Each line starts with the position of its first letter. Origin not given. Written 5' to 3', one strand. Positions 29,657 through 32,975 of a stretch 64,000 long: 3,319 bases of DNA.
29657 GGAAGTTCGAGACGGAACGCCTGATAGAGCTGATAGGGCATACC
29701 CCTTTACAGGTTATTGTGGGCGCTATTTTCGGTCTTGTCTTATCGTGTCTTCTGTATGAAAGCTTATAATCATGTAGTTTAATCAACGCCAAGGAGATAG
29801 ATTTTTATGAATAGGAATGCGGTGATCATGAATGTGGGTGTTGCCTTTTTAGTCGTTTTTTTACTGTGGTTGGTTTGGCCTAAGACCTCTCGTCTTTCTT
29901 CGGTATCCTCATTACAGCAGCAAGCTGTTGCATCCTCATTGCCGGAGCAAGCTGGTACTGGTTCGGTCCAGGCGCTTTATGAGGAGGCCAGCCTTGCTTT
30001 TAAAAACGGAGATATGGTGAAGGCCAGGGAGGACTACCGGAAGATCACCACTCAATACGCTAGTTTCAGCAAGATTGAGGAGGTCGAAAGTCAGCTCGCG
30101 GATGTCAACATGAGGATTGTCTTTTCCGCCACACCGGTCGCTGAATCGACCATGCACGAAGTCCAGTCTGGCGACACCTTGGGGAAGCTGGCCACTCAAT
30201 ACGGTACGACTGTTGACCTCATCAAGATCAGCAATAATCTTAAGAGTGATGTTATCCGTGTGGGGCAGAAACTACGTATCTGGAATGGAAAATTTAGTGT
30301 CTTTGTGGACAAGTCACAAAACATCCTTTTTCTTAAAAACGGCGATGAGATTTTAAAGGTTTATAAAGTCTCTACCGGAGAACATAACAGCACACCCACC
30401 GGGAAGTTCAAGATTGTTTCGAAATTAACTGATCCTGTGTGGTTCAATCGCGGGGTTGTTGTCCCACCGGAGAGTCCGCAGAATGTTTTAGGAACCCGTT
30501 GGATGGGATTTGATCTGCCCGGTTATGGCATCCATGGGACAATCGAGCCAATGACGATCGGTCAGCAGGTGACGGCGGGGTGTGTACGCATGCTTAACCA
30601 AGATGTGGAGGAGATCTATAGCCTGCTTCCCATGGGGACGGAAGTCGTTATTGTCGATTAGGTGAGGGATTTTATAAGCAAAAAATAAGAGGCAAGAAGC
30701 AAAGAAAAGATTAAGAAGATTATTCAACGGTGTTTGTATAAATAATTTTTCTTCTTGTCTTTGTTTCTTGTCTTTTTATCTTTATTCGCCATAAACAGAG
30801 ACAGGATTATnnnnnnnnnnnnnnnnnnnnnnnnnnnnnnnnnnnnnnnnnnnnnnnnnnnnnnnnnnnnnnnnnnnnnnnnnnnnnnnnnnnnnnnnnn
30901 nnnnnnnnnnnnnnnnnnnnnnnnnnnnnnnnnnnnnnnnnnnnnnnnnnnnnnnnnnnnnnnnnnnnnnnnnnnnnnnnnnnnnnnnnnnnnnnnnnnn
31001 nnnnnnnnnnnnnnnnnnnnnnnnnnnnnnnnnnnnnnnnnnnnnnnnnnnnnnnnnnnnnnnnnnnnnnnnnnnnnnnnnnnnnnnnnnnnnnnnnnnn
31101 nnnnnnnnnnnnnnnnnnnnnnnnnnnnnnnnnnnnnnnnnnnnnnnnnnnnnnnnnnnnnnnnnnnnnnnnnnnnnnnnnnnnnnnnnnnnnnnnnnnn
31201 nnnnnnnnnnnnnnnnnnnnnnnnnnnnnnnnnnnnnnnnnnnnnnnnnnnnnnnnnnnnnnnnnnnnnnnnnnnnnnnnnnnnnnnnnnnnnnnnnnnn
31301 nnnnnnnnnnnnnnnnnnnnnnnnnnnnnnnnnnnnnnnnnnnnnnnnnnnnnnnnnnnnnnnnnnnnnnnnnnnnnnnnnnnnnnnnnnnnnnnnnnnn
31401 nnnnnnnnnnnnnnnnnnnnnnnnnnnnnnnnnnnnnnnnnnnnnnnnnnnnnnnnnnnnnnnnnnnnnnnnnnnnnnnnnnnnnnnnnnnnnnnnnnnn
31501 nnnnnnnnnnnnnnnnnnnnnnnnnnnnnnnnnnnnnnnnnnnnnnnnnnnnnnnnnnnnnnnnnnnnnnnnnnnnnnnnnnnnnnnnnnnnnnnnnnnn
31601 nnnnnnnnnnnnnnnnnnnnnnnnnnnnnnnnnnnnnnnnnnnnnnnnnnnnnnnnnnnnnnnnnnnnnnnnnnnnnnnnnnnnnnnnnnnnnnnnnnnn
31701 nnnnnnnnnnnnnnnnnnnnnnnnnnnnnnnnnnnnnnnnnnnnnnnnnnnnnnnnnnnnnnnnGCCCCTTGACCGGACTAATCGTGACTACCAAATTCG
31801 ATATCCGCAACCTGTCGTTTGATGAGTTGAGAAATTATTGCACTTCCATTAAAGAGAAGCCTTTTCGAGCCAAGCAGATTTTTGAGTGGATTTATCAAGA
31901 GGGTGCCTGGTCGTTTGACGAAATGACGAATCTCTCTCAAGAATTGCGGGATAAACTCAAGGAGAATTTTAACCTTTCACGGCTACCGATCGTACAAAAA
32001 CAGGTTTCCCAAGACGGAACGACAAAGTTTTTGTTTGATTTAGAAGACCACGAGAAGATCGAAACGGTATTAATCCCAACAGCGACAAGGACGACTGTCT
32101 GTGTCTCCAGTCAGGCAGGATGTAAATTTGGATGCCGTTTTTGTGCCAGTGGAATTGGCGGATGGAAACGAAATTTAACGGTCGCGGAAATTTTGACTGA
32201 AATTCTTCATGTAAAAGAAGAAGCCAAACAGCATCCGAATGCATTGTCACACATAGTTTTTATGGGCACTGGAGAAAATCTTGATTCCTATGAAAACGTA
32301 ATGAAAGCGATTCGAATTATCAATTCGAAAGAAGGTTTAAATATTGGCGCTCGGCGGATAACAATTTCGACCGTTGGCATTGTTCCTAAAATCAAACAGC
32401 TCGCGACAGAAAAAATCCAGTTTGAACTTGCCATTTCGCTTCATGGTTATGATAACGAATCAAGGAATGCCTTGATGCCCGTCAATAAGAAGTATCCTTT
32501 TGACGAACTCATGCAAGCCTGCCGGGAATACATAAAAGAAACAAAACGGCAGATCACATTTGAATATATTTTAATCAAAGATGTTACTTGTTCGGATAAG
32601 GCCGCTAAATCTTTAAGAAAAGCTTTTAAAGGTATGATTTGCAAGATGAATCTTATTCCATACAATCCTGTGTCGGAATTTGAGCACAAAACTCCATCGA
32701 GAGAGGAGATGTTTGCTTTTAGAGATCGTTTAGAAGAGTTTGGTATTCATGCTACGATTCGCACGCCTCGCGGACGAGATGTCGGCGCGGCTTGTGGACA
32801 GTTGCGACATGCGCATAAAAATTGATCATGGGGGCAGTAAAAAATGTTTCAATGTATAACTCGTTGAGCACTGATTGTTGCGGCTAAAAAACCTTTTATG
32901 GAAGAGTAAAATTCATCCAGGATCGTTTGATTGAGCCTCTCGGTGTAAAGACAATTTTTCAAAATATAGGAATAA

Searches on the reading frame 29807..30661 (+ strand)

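Call 60: search_protein_families(library=pfam, proteins=[window:29807-30661:+], max_evalue=0.00001)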
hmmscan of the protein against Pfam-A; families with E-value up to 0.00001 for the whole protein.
window:29807-30661:+ (284 aa): 2 families
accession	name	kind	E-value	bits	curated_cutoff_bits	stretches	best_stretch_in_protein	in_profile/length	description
PF03734.19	YkuD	-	1.7e-21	77.8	23.4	1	164-282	3-146/146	L,D-transpeptidase catalytic domain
PF01476.26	LysM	-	2.1e-14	53.6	20.9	1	117-159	1-43/43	LysM domain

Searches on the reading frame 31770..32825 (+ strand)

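Call 60: search_protein_families(library=pfam, proteins=[window:31770-32825:+], max_evalue=0.00001)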
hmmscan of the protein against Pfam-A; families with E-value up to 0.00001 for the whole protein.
window:31770-32825:+ (351 aa): 2 families
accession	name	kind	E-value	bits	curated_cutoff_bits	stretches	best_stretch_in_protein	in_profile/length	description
PF21016.3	RlmN_N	-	1.8e-21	76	24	1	11-67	2-58/60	Ribosomal RNA large subunit methyltransferase N-terminal domain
PF04055.27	Radical_SAM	-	3.9e-17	63.4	29.5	1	113-273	2-155/166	Radical SAM superfamily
